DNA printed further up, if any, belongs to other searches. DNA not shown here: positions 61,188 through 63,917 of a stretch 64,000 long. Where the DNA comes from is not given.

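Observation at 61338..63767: Late-strand 809-aa protein combining Calx-β and GH48-like cellulase-family domains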

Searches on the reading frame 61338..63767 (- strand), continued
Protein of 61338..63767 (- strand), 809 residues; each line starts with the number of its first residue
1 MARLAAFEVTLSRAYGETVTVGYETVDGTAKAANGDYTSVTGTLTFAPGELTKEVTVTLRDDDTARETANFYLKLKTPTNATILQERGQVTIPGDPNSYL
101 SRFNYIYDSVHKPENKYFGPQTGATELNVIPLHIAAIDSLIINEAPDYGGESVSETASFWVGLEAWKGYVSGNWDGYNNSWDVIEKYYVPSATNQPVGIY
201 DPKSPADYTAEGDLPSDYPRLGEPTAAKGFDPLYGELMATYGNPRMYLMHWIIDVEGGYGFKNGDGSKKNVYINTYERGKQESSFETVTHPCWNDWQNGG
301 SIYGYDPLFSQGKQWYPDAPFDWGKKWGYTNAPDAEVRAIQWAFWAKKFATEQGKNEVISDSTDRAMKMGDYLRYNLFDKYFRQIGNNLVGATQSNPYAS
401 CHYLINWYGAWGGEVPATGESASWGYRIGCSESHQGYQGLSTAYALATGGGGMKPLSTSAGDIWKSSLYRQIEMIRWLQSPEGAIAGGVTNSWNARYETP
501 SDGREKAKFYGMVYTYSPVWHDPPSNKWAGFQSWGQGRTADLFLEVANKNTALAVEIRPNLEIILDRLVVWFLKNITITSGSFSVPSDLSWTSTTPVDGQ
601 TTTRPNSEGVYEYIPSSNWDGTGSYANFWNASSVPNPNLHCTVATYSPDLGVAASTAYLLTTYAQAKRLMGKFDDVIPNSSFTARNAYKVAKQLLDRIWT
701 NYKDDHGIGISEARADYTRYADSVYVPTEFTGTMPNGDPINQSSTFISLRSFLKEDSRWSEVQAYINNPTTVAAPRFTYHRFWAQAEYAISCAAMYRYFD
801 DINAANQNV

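Call 20: find_homologous_proteins(query=window:61338-63767:-, max_evalue=1e-20)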
Query window:61338-63767:- (809 aa): 815 proteins with E <= 1e-20 among 8000 candidates; the best 120 are listed.
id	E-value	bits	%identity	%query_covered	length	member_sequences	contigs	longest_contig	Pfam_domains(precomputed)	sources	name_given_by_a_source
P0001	0.0e+0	1724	89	100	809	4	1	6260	PF02011.22,PF03160.21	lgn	-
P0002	0.0e+0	1634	85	100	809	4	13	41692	PF02011.22,PF03160.21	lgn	-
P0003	0.0e+0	1550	80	100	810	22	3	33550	PF02011.22,PF03160.21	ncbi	-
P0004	0.0e+0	1504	79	100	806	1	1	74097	PF02011.22,PF03160.21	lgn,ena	-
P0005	0.0e+0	1471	77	100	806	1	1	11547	PF02011.22,PF03160.21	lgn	-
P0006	0.0e+0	1218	66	99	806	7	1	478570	PF02011.22,PF03160.21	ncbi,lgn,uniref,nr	ncbi:Calx-beta domain-containing protein [Novosphingobium sp. PhB55]|uniref:glycoside hydrolase fami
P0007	0.0e+0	1211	65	99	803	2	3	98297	PF02011.22,PF03160.21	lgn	-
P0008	0.0e+0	1201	64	99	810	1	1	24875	PF02011.22,PF03160.21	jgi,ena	-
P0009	0.0e+0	1189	65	99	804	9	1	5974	PF02011.22,PF03160.21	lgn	-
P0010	0.0e+0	1185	63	100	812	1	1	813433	PF02011.22,PF03160.21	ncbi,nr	ncbi:MAG: glycoside hydrolase family 48 protein [Pseudomonadota bacterium]|nr:glycoside hydrolase fa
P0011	0.0e+0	1182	64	99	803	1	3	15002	PF02011.22,PF03160.21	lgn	-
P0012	0.0e+0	1178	65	99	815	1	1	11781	PF02011.22,PF03160.21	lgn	-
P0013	0.0e+0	1178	64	99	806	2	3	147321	PF02011.22,PF03160.21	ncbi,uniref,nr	ncbi:hypothetical protein pEaSNUABM56_00101 [Erwinia phage pEa_SNUABM_56]|uniref:Putative glycoside 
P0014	0.0e+0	1172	63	99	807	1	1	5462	PF02011.22,PF03160.21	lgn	-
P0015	0.0e+0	1170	64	99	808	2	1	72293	PF02011.22,PF03160.21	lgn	-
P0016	0.0e+0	1164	64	99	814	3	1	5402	PF02011.22,PF03160.21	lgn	-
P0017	0.0e+0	1161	63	99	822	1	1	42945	PF02011.22,PF03160.21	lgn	-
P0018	0.0e+0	1147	62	99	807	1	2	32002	PF02011.22,PF03160.21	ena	-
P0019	0.0e+0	1136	62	99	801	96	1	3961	PF02011.22,PF03160.21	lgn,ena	-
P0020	0.0e+0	1084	59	99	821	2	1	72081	PF02011.22,PF03160.21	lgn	-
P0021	0.0e+0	1083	59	99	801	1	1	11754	PF02011.22,PF03160.21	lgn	-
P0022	0.0e+0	1072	59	100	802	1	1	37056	PF02011.22,PF03160.21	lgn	-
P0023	0.0e+0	1069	59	99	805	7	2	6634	PF02011.22,PF03160.21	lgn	-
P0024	0.0e+0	1068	58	99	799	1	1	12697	PF02011.22,PF03160.21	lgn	-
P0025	0.0e+0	1066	59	99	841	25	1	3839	PF02011.22,PF03160.21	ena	-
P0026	0.0e+0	1064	59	99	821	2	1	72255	PF02011.22,PF03160.21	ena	-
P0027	0.0e+0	1058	57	99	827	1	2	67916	PF02011.22,PF03160.21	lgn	-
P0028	0.0e+0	1052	58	99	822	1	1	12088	PF02011.22,PF03160.21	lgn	-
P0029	0.0e+0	1049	58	99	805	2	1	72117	PF02011.22,PF03160.21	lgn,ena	-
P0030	0.0e+0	1049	59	99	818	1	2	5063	PF02011.22,PF03160.21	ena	-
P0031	0.0e+0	1044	58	99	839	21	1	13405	PF02011.22,PF03160.21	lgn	-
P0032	0.0e+0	1040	58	99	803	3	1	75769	PF02011.22,PF03160.21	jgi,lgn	jgi:hypothetical protein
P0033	0.0e+0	1037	57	99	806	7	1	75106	PF02011.22,PF03160.21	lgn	-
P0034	0.0e+0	1029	58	99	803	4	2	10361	PF02011.22,PF03160.21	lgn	-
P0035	0.0e+0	1019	58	99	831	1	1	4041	PF02011.22,PF03160.21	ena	-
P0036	2.7e-298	1010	56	99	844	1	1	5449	PF02011.22,PF03160.21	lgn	-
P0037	3.9e-298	1009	57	99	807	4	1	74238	PF02011.22,PF03160.21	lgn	-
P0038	5.7e-298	1009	57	100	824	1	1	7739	PF02011.22,PF03160.21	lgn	-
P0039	1.2e-297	1008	62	88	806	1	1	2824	PF02011.22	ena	-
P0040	9.8e-296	1001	57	99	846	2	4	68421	PF02011.22,PF03160.21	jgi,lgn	jgi:hypothetical protein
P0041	1.5e-295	1001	56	99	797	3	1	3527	PF02011.22,PF03160.21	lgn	-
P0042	2.6e-295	1000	56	99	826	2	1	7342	PF02011.22,PF03160.21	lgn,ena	-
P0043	6.8e-295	999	56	99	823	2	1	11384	PF02011.22,PF03160.21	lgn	-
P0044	8.7e-295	998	56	99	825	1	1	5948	PF02011.22,PF03160.21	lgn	-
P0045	1.1e-294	998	56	100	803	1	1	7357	PF02011.22,PF03160.21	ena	-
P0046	1.2e-292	991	56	100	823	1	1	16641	PF02011.22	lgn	-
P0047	4.1e-292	989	55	99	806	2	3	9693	PF02011.22,PF03160.21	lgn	-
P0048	2.8e-291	987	55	99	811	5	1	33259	PF02011.22,PF03160.21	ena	-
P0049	3.5e-290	983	55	99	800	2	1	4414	PF02011.22,PF03160.21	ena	-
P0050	1.0e-289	982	55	99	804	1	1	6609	PF02011.22,PF03160.21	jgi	jgi:Glycosyl hydrolase family 48/Calx-beta domain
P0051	5.8e-289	979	55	99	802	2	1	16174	PF02011.22,PF03160.21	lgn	-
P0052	8.4e-289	978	56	99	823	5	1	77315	PF02011.22,PF03160.21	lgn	-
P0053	1.3e-288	978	56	99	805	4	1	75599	PF02011.22,PF03160.21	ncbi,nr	ncbi:putative glycoside hydrolase [Erwinia phage Kuerle]|nr:putative glycoside hydrolase [Erwinia ph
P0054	1.3e-288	978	55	99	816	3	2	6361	PF02011.22,PF03160.21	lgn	-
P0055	2.0e-286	971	55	99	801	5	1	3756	PF02011.22,PF03160.21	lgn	-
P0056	3.9e-286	970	55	99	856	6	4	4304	PF02011.22,PF03160.21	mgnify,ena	mgnify:FL=1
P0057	1.9e-285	967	56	99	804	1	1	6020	PF02011.22,PF03160.21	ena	-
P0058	7.0e-284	962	54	99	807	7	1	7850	PF02011.22,PF03160.21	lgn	-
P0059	5.8e-283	959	56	99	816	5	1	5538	PF02011.22,PF03160.21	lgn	-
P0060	5.4e-281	953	59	87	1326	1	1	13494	PF22073.3,PF02011.22,PF00150.25,PF15780.12,PF07610.18,PF22544.3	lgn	-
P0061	7.2e-281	952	56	96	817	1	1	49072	PF02011.22,PF03160.21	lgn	-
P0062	6.4e-278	942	54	99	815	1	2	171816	PF02011.22,PF03160.21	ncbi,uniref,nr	ncbi:hypothetical protein GJ654_10445 [Rhodoblastus acidophilus]|uniref:Calx-beta domain-containing 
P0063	5.5e-277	939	53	99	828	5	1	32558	PF02011.22,PF03160.21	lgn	-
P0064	3.6e-276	937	52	99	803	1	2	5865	PF02011.22,PF03160.21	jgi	jgi:hypothetical protein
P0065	1.6e-275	935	54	99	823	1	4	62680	PF02011.22,PF03160.21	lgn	-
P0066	3.8e-274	930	54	99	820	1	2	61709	PF02011.22,PF03160.21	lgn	-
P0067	2.3e-268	911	53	99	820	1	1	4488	PF02011.22,PF03160.21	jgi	jgi:hypothetical protein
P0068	1.9e-264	898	53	99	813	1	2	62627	PF02011.22,PF03160.21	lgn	-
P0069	5.1e-261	887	52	99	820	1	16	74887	PF02011.22,PF03160.21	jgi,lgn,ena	-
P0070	2.4e-260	884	50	99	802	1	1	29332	PF02011.22,PF03160.21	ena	-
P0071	8.4e-260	883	52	99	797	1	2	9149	PF02011.22,PF03160.21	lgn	-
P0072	7.0e-257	873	52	99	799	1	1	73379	PF02011.22,PF03160.21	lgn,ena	-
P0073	8.6e-255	866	50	99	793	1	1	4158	PF02011.22,PF03160.21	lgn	-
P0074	1.9e-253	862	51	99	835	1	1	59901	PF02011.22,PF03160.21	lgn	-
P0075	2.1e-249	848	51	99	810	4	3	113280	PF02011.22,PF03160.21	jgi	jgi:hypothetical protein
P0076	9.4e-248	843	51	99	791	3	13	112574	PF02011.22,PF03160.21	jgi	jgi:hypothetical protein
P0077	2.9e-246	838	51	99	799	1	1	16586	PF02011.22,PF03160.21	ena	-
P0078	8.2e-246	836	50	99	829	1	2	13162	PF02011.22,PF03160.21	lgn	-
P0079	3.3e-236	804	51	90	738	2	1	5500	PF02011.22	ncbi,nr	ncbi:MAG: hypothetical protein K2X46_09110, partial [Roseomonas sp.]|nr:hypothetical protein [Roseom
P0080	2.7e-235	801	58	76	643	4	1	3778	PF02011.22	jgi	jgi:hypothetical protein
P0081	1.5e-228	779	49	99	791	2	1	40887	PF02011.22,PF03160.21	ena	-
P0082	1.2e-222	760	49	99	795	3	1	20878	PF02011.22,PF03160.21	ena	-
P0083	2.2e-222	759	47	99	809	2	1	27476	PF02011.22,PF03160.21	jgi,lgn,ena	-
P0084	3.1e-214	732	47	99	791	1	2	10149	PF02011.22,PF03160.21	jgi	jgi:Glycosyl hydrolase family 48/Calx-beta domain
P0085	1.3e-213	730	45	99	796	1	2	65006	PF02011.22,PF03160.21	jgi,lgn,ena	jgi:hypothetical protein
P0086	3.1e-213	728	46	99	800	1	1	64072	PF02011.22,PF03160.21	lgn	-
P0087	1.6e-209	716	44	100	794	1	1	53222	PF02011.22,PF03160.21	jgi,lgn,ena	-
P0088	8.4e-206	704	46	99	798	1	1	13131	PF02011.22,PF03160.21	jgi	jgi:hypothetical protein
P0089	5.4e-205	701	44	99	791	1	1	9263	PF02011.22,PF03160.21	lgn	-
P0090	3.2e-202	692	43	99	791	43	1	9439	PF02011.22,PF03160.21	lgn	-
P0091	1.8e-200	686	44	100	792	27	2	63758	PF02011.22,PF03160.21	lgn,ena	-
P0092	1.8e-197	676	45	99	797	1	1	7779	PF02011.22,PF03160.21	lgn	-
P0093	2.3e-197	676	43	99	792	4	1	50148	PF02011.22,PF03160.21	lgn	-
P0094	1.4e-196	673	43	99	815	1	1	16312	PF02011.22,PF03160.21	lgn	-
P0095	1.8e-196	673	54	68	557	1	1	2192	PF02011.22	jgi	jgi:hypothetical protein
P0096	2.0e-195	670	45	99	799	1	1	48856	PF02011.22,PF03160.21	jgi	jgi:hypothetical protein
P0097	6.4e-194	665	43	100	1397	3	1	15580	PF02011.22,PF03160.21,PF13472.13,PF00657.29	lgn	-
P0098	3.5e-192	659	43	100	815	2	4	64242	PF02011.22,PF03160.21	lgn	-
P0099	1.5e-181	624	41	99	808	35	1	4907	PF02011.22,PF03160.21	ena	-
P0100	1.2e-180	621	42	99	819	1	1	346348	PF02011.22,PF03160.21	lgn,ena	-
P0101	3.8e-176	606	40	99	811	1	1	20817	PF02011.22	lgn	-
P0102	3.0e-175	603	41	99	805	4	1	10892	PF02011.22,PF03160.21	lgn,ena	-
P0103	2.0e-171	590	38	99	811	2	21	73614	PF02011.22,PF03160.21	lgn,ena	-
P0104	7.0e-171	588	40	71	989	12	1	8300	PF02011.22,PF03160.21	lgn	-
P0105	7.9e-168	578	40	99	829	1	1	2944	PF02011.22,PF03160.21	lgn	-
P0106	1.4e-166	574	40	99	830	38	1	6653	PF02011.22,PF03160.21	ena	-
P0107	1.3e-164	568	38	99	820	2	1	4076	PF02011.22,PF03160.21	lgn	-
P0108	1.1e-162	561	41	99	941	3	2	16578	PF02011.22,PF03160.21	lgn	-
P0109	1.7e-162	561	40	99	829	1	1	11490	PF02011.22,PF03160.21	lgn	-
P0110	3.5e-162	560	41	99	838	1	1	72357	PF02011.22,PF03160.21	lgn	-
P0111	3.7e-157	543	40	99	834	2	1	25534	PF02011.22,PF03160.21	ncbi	ncbi:glycoside hydrolase family 48 protein [Segnochrobactraceae bacterium EtOH-i3]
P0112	1.5e-155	538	39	99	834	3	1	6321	PF02011.22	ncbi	-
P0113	1.5e-155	538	39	90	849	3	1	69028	PF02011.22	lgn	-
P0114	4.0e-154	533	41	96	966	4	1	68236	PF00553.26,PF02011.22,PF17957.8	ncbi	ncbi:glycoside hydrolase family 48 protein [Actinophytocola sediminis]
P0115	2.0e-153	531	39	99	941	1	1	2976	PF02011.22,PF03160.21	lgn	-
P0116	7.1e-152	526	39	98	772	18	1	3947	PF02011.22,PF16640.12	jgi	jgi:hypothetical protein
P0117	6.5e-149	516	40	96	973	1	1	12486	PF00553.26,PF02011.22,PF17957.8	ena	-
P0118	9.2e-149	515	42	87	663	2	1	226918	PF02011.22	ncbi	ncbi:hypothetical protein GCM10027569_85710 [Flindersiella endophytica]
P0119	1.4e-148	515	40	99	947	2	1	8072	PF00553.26,PF02011.22,PF17957.8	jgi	jgi:hypothetical protein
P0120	2.4e-148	514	42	87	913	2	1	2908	PF02011.22,PF00942.26,PF00041.28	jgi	jgi:chitodextrinase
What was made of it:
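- Closest known: Erwinia phage vB_EamP-S6 gp094. Different: I find that the nearest relatives form a large phage and prophage clade (call 20).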

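Call 22: find_encoding_contigs(protein=P0060, flank=10000, max_places=2)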
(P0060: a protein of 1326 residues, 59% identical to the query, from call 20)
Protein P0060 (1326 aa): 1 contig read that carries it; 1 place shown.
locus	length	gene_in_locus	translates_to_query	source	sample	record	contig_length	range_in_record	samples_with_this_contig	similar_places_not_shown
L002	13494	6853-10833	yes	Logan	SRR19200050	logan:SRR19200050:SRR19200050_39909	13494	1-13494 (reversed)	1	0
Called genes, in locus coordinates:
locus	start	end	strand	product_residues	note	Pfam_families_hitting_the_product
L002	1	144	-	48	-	?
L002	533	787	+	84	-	-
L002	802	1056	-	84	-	PF13991:BssS (weak)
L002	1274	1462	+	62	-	-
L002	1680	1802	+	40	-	-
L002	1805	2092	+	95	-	-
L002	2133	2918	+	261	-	PF13730:HTH_36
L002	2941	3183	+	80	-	-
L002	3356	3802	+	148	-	-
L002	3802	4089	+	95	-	-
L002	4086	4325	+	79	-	-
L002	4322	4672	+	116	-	PF05866:RusA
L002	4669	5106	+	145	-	-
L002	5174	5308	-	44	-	-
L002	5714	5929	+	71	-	-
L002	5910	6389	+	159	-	PF00959:Phage_lysozyme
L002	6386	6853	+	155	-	-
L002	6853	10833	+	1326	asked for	PF00150:Cellulase, PF02011:Glyco_hydro_48, PF07610:DUF1573 (weak), PF15780:ASH (weak), PF22073:Cep192_D4, PF22544:HYDIN_VesB_CFA65-like_Ig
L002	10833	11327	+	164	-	PF20901:Sf6_terminase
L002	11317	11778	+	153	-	PF13392:HNH_3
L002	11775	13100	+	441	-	PF04466:Terminase_3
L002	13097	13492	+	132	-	?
